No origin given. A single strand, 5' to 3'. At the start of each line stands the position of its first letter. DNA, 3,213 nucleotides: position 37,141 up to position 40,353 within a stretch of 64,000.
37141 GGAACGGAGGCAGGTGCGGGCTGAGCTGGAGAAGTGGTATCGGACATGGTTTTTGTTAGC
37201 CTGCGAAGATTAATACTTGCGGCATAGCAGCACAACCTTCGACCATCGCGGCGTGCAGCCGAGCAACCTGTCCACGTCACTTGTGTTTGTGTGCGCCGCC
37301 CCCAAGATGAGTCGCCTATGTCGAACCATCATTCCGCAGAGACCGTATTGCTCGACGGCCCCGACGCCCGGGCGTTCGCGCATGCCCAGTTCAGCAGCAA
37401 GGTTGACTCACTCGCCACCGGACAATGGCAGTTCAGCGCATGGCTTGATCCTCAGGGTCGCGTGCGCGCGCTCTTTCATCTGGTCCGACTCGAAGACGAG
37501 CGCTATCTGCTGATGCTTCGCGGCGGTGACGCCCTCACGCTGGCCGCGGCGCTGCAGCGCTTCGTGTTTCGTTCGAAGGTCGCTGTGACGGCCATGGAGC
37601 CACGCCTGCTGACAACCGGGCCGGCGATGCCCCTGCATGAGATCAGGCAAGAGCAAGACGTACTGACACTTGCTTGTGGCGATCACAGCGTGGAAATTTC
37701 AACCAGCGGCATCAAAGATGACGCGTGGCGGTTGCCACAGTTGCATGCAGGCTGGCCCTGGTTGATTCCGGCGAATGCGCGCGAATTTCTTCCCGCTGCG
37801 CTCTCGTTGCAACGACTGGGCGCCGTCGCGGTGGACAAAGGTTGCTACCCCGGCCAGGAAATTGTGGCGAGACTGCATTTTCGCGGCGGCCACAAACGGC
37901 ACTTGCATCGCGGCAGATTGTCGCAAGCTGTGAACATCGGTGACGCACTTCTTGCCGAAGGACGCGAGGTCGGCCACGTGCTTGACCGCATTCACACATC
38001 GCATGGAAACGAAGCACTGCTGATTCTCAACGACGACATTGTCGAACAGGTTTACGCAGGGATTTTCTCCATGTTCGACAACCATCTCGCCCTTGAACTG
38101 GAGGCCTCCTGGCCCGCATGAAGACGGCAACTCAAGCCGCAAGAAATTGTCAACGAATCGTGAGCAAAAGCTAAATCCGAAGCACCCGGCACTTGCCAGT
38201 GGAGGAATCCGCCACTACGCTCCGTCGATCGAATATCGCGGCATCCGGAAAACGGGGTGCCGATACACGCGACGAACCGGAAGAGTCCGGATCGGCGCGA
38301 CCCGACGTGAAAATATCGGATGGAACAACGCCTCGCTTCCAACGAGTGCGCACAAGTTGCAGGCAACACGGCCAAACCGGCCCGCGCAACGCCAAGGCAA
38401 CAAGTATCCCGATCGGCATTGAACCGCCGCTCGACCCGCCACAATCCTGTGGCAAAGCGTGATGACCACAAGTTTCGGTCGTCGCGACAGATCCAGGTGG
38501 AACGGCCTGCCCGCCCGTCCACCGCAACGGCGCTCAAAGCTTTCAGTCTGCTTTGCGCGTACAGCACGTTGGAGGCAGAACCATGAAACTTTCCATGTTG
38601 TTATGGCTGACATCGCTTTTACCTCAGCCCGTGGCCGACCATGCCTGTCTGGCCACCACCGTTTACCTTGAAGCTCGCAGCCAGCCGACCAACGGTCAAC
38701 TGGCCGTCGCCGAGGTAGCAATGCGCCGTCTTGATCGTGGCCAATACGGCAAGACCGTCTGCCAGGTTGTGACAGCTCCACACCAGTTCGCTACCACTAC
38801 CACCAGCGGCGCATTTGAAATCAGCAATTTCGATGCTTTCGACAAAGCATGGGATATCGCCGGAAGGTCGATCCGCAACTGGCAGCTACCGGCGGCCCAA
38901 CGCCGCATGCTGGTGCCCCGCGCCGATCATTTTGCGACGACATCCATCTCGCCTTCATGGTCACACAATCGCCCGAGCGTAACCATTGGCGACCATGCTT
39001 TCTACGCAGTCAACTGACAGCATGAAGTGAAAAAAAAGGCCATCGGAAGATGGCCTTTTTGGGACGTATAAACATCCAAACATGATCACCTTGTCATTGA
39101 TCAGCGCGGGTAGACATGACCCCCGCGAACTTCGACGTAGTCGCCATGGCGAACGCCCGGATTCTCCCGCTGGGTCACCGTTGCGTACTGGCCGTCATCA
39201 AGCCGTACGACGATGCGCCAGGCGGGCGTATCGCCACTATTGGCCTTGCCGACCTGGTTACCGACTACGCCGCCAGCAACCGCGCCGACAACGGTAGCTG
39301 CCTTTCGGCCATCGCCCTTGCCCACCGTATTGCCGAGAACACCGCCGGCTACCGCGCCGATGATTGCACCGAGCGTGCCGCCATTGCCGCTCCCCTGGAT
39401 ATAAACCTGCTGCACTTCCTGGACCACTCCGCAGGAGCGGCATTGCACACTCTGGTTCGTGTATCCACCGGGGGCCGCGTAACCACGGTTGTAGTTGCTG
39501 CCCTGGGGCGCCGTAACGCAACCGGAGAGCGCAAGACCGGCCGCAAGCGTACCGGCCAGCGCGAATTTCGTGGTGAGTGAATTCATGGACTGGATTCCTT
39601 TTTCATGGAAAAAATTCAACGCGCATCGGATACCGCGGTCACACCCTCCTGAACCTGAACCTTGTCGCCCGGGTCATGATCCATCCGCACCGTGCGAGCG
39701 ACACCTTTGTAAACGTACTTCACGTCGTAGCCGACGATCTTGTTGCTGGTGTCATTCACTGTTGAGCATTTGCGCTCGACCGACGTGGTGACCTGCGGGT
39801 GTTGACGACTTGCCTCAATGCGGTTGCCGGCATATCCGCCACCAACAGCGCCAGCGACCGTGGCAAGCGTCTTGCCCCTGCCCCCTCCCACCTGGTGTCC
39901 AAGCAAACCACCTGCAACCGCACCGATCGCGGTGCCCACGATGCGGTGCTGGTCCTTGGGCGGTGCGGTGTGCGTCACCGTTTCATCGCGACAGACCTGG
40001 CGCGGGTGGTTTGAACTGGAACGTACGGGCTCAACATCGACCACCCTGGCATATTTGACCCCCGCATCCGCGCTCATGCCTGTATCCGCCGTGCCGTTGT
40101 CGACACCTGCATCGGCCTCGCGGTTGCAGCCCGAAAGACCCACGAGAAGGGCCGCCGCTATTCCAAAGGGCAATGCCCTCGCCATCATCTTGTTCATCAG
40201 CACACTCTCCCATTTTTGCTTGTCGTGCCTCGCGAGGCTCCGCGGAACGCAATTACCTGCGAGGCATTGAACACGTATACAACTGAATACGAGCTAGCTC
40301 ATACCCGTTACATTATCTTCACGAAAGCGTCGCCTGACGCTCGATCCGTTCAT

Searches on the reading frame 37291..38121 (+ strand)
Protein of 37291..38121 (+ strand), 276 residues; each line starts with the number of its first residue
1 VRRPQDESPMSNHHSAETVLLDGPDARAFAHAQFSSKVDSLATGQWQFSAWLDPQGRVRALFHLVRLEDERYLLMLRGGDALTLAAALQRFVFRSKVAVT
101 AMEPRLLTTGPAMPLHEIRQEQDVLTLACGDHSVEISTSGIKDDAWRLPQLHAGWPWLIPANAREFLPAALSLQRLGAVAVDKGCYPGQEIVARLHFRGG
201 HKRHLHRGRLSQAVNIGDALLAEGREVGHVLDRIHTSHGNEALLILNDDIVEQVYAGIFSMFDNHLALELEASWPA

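Call 95: search_protein_families(library=pfam, proteins=[window:37291-38121:+], max_evalue=0.001)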
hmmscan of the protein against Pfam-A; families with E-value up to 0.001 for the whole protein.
window:37291-38121:+ (276 aa): 1 family
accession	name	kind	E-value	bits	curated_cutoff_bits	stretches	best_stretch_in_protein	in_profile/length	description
PF01571.26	GCV_T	-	2.7e-06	27.3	25.6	1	18-100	50-132/255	Aminomethyltransferase folate-binding domain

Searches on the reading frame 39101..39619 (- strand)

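Call 95: search_protein_families(library=pfam, proteins=[window:39101-39619:-], max_evalue=0.001)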
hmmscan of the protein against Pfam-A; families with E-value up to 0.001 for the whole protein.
window:39101-39619:- (172 aa): 3 families
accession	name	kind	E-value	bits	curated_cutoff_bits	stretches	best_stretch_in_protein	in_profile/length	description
PF05433.20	Rick_17kDa_Anti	-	9e-14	51.5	24.2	2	83-124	1-43/43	Glycine zipper 2TM domain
PF13488.11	Gly-zipper_Omp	-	3e-06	27.5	25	1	87-127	1-42/46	Glycine zipper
PF13441.11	Gly-zipper_YMGG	-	0.0007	19.7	28.9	1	79-124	1-43/45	YMGG-like Gly-zipper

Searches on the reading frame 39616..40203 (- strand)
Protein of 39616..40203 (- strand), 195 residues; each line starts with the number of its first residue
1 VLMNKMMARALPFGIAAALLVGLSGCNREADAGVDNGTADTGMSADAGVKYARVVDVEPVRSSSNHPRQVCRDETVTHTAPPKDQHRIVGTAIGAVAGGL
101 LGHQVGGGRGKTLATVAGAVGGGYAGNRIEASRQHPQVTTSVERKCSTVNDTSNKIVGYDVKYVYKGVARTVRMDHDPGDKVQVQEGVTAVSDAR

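Call 95: search_protein_families(library=pfam, proteins=[window:39616-40203:-], max_evalue=0.001)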
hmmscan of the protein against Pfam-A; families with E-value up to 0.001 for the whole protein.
window:39616-40203:- (195 aa): 3 families
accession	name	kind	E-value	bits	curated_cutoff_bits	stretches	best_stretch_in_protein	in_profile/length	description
PF05433.20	Rick_17kDa_Anti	-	1.4e-10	41.3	24.2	1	90-130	2-43/43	Glycine zipper 2TM domain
PF13488.11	Gly-zipper_Omp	-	0.00024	21.4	25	1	89-131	1-44/46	Glycine zipper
PF13441.11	Gly-zipper_YMGG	-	0.00097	19.2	28.9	0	89-127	5-44/45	YMGG-like Gly-zipper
